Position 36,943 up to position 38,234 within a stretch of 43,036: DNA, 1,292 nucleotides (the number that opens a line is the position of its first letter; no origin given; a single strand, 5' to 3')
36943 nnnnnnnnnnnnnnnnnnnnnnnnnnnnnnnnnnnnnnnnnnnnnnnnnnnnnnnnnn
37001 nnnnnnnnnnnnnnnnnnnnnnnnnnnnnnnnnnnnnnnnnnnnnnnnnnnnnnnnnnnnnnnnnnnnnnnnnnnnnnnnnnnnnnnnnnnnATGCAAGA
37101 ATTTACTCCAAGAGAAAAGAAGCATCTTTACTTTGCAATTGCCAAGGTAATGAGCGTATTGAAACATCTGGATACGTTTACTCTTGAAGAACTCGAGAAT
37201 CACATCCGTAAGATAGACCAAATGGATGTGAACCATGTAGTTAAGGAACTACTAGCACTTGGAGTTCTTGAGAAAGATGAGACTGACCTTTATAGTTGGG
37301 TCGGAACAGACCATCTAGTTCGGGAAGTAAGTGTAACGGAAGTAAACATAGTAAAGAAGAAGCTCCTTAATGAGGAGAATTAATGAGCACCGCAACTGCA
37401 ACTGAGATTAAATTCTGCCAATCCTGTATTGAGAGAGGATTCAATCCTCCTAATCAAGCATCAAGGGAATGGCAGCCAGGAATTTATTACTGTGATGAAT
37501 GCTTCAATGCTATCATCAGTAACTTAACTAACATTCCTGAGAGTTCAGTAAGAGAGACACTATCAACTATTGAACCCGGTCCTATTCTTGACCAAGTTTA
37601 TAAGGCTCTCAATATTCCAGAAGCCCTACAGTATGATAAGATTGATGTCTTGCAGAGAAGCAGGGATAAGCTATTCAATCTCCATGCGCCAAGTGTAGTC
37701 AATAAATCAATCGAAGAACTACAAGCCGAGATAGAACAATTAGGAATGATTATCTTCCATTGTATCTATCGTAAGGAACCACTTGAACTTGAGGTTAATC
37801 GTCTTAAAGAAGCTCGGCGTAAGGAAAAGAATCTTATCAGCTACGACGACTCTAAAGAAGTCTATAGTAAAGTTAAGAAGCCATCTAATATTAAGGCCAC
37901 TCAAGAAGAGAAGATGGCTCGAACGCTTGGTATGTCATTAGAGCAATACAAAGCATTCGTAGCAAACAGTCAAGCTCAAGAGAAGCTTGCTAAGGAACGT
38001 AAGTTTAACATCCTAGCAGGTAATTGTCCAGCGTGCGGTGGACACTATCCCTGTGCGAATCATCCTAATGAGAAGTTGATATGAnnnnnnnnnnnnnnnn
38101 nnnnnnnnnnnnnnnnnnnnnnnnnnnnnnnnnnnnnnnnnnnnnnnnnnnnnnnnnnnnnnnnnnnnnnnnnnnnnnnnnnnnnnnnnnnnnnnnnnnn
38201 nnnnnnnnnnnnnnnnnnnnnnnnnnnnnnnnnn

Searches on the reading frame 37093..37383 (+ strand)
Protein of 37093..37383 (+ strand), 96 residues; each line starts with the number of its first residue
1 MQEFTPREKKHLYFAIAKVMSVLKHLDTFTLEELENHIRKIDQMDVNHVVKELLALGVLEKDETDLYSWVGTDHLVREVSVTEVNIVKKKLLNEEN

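Call 8: search_protein_families(library=pfam, proteins=[window:37093-37383:+], max_evalue=0.1)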
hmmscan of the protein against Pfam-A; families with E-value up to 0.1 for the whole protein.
window:37093-37383:+ (96 aa): 5 families
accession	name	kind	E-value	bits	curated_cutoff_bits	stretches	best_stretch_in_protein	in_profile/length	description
PF14394.12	DUF4423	-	0.0012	19.1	30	1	11-92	21-100/165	Domain of unknown function (DUF4423)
PF21964.2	NSF_ATPase_lid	-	0.0029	18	27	1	18-56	7-45/68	NSF, AAA+ ATPase lid domain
PF03962.21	Mnd1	-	0.011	16.4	23.5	1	25-62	8-48/60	Mnd1 HTH domain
PF04492.19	Phage_rep_O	-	0.036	15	28.7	1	2-63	23-83/95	Bacteriophage replication protein O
PF13076.11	Fur_reg_FbpA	-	0.087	12.9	22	0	24-36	20-32/36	Fur-regulated basic protein A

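Call 9: search_protein_families(library=phrogs, proteins=[window:37093-37383:+], max_evalue=0.01)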
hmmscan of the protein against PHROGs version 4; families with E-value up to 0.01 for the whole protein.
window:37093-37383:+ (96 aa): 0 families

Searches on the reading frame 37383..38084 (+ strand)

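Call 8: search_protein_families(library=pfam, proteins=[window:37383-38084:+], max_evalue=0.1)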
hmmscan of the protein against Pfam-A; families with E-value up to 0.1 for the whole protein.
window:37383-38084:+ (233 aa): 1 family
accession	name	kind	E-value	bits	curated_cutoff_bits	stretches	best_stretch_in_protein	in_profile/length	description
PF10442.14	FIST_C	-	0.064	13.8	28.5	0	109-145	70-111/131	FIST C domain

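Call 9: search_protein_families(library=phrogs, proteins=[window:37383-38084:+], max_evalue=0.01)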
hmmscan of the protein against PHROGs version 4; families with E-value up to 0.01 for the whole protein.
window:37383-38084:+ (233 aa): 0 families

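Call 96: search_protein_families(library=pfam, proteins=[window:37383-38084:+], max_evalue=1)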
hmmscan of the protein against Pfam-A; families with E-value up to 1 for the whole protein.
window:37383-38084:+ (233 aa): 2 families
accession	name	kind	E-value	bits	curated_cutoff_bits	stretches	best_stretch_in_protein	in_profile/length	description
PF10442.14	FIST_C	-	0.064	13.8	28.5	1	109-145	70-111/131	FIST C domain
PF24715.1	YxiF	-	0.34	11.4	25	1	154-200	24-70/140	YxiF protein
